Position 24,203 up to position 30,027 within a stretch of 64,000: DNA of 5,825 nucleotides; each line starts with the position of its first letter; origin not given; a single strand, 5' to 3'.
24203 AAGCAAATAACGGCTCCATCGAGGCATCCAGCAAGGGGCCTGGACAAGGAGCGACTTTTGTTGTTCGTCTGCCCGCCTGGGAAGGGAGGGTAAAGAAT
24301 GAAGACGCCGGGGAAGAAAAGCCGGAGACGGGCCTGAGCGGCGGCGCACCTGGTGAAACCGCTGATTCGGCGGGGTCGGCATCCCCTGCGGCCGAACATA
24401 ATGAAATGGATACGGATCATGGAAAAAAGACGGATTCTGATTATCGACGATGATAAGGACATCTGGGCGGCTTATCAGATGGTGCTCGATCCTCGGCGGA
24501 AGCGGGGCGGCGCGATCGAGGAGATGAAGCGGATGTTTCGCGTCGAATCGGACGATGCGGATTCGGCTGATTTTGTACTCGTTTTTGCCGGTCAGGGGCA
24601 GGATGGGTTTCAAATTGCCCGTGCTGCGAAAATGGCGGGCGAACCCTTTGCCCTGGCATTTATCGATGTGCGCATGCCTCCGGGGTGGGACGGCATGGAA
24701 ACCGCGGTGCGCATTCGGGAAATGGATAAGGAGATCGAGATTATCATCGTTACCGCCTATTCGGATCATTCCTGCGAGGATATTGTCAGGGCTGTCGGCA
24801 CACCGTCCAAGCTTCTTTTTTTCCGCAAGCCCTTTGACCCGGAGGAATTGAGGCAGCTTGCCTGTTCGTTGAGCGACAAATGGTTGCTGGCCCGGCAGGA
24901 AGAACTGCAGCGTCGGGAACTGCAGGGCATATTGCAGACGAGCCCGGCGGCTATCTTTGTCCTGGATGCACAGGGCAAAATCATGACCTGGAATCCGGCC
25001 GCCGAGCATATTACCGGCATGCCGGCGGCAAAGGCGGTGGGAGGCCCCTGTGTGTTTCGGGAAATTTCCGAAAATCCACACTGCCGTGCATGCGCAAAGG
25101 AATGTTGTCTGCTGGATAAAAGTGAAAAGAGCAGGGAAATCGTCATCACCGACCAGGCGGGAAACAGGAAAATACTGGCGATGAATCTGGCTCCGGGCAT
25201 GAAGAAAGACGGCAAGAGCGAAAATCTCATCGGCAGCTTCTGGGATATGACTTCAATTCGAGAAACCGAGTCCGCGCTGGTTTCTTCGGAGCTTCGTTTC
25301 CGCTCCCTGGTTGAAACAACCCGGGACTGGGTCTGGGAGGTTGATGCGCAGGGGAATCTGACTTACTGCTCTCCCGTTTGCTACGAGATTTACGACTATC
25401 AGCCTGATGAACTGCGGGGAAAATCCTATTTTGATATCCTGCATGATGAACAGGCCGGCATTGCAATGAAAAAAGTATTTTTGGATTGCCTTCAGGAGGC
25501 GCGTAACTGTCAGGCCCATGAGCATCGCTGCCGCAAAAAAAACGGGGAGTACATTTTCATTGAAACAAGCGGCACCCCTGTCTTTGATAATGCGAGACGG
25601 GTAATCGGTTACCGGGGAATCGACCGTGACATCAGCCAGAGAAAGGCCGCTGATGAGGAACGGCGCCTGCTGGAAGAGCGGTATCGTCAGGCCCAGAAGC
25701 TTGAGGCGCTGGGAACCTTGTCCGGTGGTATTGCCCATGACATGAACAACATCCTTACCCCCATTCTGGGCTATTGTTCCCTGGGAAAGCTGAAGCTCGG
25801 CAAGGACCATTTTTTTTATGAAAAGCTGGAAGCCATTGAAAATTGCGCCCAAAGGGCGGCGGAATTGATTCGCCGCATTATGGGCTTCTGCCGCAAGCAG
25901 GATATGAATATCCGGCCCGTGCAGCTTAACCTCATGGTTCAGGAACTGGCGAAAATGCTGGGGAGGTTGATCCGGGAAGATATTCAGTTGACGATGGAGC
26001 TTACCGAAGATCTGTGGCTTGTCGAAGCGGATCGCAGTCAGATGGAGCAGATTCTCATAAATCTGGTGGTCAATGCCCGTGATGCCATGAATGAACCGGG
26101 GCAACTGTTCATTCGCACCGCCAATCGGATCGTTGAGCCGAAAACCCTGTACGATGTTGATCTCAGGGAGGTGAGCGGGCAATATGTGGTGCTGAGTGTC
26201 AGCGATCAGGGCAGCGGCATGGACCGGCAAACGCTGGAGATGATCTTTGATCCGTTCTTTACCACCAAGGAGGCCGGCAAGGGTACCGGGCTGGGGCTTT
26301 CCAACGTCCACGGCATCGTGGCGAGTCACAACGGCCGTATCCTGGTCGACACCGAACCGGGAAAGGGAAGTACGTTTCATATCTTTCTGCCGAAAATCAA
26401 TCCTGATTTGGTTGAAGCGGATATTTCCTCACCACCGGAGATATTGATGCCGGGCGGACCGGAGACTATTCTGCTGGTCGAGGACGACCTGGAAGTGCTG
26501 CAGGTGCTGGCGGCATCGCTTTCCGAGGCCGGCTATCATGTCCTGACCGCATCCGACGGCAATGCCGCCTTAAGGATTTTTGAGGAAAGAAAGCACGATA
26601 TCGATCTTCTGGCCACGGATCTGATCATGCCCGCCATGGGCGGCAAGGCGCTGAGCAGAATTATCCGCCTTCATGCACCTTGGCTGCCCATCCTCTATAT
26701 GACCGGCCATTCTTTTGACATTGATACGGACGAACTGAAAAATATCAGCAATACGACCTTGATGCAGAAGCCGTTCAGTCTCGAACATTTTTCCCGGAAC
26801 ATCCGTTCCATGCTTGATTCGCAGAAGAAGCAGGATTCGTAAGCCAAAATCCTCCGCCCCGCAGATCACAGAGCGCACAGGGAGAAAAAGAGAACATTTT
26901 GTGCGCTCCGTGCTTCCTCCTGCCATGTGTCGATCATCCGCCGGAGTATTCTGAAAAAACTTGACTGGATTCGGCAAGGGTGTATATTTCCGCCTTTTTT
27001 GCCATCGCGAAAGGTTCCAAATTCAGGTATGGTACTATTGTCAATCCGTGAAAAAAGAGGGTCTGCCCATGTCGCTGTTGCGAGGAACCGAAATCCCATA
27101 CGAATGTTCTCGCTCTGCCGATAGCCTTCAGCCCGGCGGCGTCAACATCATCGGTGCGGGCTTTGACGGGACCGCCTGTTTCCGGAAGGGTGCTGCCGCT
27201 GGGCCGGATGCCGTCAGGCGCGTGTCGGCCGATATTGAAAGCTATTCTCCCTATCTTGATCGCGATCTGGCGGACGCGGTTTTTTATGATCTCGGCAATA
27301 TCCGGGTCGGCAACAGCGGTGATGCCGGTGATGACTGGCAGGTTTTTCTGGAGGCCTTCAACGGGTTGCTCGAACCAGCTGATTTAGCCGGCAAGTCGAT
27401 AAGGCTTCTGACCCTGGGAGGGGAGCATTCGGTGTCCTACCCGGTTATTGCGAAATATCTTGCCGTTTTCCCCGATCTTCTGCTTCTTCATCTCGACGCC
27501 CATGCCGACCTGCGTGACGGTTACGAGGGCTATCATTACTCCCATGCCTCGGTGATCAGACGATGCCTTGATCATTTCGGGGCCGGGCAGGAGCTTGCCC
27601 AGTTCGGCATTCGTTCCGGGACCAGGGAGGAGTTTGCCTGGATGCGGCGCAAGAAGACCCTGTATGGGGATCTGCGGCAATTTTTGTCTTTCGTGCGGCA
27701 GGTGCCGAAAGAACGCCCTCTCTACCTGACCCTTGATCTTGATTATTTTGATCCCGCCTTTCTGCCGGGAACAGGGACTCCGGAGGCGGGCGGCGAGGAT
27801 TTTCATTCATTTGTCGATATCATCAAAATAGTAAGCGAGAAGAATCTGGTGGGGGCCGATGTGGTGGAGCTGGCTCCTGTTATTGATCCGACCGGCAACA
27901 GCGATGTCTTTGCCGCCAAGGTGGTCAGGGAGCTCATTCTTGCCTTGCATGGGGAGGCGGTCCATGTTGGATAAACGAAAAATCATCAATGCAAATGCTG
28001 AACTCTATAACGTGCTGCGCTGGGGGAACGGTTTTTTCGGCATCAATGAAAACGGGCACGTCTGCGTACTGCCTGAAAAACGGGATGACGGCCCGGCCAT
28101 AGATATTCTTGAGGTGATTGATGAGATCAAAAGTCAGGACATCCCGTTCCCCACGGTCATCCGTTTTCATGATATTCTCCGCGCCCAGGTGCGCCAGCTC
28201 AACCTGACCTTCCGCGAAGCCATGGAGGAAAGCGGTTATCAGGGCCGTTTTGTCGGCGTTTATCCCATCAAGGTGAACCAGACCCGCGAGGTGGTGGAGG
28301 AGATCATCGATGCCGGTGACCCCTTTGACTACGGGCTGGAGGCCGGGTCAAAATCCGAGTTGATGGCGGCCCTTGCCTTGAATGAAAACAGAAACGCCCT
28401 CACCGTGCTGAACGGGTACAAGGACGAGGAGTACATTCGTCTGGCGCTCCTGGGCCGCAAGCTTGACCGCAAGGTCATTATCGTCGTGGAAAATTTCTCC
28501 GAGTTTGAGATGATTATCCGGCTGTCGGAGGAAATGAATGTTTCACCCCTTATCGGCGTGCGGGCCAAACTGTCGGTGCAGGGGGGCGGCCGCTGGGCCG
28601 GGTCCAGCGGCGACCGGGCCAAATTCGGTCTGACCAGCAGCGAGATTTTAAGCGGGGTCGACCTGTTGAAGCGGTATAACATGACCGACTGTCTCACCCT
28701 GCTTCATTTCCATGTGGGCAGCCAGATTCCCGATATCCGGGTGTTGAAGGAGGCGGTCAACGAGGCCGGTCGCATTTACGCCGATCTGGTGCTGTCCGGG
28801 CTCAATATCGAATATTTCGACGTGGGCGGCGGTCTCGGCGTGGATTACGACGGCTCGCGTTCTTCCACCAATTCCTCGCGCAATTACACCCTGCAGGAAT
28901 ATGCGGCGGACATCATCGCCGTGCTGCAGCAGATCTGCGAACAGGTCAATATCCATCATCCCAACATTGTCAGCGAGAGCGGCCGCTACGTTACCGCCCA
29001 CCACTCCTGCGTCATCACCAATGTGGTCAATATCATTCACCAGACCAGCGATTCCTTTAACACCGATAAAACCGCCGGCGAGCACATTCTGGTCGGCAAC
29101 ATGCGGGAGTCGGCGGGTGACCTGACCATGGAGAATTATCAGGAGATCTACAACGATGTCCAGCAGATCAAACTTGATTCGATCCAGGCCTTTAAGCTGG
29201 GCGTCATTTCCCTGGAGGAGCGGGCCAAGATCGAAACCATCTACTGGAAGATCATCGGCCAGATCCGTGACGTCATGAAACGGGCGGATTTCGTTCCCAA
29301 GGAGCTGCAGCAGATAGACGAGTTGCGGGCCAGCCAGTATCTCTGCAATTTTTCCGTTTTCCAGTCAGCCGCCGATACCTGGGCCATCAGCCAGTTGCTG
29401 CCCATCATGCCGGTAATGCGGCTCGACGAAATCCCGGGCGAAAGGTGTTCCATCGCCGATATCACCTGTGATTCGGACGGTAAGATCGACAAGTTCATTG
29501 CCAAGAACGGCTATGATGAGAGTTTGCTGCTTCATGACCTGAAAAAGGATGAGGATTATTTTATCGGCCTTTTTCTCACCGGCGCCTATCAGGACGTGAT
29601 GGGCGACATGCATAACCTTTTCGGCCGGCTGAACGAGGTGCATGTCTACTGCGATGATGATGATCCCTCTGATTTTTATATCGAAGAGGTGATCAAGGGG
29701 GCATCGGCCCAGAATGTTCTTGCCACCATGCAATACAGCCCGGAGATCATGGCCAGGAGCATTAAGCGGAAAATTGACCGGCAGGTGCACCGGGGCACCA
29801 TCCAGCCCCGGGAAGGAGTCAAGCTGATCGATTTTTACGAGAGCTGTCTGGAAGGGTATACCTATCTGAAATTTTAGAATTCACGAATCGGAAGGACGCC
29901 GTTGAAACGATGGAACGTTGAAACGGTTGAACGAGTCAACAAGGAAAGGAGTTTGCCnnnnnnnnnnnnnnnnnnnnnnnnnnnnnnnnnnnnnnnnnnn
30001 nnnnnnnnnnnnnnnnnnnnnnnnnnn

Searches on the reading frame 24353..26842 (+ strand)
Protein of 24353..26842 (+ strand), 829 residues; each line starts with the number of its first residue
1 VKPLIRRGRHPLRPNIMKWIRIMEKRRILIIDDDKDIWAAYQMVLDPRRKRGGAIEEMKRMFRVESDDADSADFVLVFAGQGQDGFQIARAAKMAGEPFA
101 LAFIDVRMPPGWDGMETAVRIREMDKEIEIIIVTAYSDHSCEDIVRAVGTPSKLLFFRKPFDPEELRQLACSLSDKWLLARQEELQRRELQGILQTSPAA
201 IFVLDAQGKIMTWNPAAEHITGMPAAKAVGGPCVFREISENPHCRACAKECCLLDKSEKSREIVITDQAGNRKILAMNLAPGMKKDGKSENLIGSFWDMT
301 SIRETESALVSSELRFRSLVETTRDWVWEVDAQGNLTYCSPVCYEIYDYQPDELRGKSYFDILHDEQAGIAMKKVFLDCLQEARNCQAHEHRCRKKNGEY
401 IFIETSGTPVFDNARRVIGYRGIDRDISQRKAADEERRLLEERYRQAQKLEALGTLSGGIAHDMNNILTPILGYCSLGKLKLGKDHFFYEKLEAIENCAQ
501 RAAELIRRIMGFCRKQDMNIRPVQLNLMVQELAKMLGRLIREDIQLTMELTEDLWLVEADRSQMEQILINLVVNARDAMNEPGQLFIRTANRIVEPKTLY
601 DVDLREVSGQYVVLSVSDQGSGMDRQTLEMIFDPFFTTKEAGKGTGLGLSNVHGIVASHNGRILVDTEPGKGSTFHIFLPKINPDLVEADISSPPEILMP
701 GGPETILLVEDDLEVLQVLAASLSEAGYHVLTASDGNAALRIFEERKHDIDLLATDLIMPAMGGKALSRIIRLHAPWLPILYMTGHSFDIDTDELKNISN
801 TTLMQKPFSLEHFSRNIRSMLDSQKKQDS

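Call 14: search_protein_families(library=pfam, proteins=[window:24353-26842:+], max_evalue=0.001)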
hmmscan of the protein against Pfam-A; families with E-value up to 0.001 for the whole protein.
window:24353-26842:+ (829 aa): 8 families
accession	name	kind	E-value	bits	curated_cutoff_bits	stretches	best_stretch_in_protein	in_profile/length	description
PF00072.30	Response_reg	-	5.1e-29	101.1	30.2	2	706-814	1-107/111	Response regulator receiver domain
PF00989.32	PAS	-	2.4e-26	92.4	22.6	2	315-427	2-113/113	PAS fold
PF02518.31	HATPase_c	-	4.8e-23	82.1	26.4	1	560-681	2-109/111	Histidine kinase-, DNA gyrase B-, and HSP90-like ATPase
PF13426.13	PAS_9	-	1.2e-21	77.4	27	2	325-429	2-103/103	PAS domain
PF08448.16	PAS_4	-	1.4e-17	64.3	23.1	2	321-431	2-109/110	PAS fold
PF08447.18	PAS_3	-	3.8e-15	56.3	25.6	1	337-423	2-88/89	PAS fold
PF13188.13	PAS_8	-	6.2e-13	48.6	21.8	1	190-228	3-43/65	PAS domain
PF00512.31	HisKA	-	2.8e-07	30.9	26.9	1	453-512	2-60/66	His Kinase A (phospho-acceptor) domain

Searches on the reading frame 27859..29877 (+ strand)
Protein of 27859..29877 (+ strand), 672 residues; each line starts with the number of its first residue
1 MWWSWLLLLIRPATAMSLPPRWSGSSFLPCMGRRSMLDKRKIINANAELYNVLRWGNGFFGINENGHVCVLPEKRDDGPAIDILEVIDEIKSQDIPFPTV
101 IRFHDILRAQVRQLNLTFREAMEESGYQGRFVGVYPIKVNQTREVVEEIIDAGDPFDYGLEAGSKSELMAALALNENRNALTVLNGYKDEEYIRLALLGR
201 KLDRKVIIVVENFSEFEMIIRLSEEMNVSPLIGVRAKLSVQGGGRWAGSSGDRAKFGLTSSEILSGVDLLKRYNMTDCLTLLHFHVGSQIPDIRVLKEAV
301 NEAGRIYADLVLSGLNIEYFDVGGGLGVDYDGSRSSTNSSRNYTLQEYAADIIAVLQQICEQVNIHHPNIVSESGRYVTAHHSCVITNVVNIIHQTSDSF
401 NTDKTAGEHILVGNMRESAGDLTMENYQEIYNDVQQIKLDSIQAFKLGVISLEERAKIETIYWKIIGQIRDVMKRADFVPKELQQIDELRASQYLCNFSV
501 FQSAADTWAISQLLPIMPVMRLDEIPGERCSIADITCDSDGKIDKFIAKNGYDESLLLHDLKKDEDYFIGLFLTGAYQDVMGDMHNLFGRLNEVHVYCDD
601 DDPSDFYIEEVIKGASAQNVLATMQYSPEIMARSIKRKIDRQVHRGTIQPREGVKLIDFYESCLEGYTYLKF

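Call 20: search_protein_families(library=pfam, proteins=[window:27859-29877:+], max_evalue=0.001)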
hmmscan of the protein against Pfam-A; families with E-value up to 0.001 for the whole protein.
window:27859-29877:+ (672 aa): 3 families
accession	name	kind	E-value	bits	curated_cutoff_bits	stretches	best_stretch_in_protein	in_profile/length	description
PF02784.22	Orn_Arg_deC_N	-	6.6e-39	134.2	23.4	1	126-380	16-247/247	Pyridoxal-dependent decarboxylase, pyridoxal binding domain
PF17810.6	Arg_decarb_HB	-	5.4e-19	68.7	23.3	1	408-486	4-83/84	Arginine decarboxylase helical bundle domain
PF17944.6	Arg_decarbox_C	-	8.8e-12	45.8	23.3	1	619-670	3-51/51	Arginine decarboxylase C-terminal helical extension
